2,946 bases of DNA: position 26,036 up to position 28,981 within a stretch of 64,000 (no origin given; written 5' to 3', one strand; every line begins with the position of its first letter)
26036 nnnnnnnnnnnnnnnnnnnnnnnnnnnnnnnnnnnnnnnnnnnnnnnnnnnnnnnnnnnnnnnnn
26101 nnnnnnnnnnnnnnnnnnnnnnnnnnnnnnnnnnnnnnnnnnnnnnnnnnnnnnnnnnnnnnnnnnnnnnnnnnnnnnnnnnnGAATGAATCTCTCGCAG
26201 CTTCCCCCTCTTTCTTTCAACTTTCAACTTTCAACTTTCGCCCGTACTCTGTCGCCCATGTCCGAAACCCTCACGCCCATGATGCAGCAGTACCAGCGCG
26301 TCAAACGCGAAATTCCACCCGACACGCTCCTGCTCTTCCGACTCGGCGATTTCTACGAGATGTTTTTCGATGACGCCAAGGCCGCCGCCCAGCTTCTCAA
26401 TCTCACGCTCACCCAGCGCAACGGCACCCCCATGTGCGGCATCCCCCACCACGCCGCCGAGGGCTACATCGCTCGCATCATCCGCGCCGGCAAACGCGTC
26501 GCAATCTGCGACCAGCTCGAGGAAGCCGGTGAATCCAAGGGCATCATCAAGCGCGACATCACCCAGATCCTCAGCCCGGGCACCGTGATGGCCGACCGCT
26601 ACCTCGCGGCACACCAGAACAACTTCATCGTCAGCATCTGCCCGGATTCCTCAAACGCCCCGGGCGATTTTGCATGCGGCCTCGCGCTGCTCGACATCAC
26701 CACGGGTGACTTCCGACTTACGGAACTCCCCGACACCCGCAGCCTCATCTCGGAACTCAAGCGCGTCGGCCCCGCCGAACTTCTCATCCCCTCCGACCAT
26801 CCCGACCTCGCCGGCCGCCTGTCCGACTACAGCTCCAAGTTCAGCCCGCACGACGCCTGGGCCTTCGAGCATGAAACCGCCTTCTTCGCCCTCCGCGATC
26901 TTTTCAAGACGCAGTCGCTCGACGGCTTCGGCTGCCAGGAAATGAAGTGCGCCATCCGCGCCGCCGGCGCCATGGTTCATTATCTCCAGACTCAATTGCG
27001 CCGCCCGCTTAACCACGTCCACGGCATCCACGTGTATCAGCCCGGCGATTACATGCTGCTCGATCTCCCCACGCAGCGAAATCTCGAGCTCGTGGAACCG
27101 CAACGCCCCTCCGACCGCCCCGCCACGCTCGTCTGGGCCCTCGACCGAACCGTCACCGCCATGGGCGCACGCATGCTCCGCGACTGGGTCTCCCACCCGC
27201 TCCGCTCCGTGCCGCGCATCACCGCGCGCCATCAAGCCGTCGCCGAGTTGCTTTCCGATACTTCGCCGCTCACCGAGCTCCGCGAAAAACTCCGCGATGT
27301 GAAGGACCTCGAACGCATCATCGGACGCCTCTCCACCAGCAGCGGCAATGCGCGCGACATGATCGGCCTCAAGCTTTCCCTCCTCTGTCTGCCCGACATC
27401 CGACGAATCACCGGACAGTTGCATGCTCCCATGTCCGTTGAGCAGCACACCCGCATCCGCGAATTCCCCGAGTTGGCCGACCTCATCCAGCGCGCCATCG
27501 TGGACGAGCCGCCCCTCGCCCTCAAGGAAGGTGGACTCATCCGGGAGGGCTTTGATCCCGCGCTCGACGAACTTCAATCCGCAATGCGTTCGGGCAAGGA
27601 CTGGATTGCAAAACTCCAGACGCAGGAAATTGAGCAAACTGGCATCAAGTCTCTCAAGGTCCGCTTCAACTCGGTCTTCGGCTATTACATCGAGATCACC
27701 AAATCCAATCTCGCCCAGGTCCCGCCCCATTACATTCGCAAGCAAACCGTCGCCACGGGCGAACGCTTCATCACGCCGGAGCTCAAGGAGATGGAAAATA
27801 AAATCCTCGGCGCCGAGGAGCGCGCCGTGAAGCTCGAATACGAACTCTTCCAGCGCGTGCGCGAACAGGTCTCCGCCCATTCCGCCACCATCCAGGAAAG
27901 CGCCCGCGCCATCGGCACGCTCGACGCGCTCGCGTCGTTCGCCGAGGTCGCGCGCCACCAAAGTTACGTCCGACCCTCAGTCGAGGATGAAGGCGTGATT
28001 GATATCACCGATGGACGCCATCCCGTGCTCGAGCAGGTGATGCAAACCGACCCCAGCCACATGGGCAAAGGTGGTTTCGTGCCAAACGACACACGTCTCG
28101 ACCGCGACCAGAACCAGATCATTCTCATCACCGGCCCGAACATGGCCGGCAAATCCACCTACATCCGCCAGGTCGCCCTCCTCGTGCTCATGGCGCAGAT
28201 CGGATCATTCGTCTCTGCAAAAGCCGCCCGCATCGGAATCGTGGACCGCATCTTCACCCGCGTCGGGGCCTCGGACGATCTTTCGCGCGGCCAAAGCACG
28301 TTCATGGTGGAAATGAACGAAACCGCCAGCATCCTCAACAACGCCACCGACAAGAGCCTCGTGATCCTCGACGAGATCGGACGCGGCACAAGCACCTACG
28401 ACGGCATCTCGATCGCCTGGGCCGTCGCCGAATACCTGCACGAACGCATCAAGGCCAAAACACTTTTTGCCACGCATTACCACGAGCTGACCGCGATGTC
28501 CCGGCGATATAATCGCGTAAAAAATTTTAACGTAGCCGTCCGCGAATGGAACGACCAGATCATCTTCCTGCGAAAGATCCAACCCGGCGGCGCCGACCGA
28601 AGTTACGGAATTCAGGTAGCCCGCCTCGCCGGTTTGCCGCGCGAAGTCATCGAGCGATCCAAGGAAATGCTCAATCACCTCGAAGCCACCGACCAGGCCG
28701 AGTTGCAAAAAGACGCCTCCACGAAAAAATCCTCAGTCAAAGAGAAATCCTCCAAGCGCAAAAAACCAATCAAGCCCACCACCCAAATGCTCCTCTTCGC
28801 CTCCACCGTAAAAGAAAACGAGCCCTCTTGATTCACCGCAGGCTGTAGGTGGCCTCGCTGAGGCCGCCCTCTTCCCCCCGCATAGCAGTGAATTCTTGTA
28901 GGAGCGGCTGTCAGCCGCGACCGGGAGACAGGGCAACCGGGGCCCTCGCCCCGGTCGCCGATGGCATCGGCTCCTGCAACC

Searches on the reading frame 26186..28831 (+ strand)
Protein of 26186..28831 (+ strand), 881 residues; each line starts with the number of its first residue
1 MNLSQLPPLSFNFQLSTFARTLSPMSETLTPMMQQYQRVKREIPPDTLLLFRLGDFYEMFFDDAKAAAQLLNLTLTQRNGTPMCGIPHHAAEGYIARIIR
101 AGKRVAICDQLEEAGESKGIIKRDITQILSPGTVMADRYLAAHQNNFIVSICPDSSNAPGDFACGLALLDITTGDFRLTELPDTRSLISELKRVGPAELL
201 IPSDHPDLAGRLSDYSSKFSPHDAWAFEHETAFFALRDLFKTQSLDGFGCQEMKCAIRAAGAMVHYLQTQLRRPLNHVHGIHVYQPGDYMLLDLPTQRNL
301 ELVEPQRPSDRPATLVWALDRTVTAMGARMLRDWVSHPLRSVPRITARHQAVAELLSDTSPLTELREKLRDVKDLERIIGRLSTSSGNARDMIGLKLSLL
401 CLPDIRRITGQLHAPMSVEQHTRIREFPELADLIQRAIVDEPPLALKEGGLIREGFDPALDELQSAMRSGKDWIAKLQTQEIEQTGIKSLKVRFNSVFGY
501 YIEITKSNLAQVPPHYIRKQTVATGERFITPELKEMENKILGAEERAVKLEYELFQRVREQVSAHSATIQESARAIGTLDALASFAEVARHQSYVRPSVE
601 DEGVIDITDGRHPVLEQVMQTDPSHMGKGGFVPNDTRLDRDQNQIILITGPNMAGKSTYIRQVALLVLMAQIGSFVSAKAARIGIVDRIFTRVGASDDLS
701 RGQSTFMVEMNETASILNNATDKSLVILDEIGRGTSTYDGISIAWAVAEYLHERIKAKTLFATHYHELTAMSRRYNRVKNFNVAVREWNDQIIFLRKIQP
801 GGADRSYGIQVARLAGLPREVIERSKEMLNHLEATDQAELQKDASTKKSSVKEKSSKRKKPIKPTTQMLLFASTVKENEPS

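Call 89: search_protein_families(library=pfam, proteins=[window:26186-28831:+], max_evalue=0.00001)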
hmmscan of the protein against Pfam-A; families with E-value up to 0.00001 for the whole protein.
window:26186-28831:+ (881 aa): 5 families
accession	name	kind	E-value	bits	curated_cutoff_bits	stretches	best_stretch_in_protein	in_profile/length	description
PF00488.27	MutS_V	-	9e-90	300.1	30.2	1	646-833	1-188/188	MutS domain V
PF05192.23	MutS_III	-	9.9e-52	176.5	34.1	1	296-586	2-194/194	MutS domain III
PF01624.25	MutS_I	-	3.3e-38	130.8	20.6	1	30-137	1-112/113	MutS domain I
PF05190.23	MutS_IV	-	5.5e-32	110.3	22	1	455-546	1-92/92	MutS family domain IV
PF05188.22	MutS_II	-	6.1e-22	78.9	25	1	146-278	1-132/133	MutS domain II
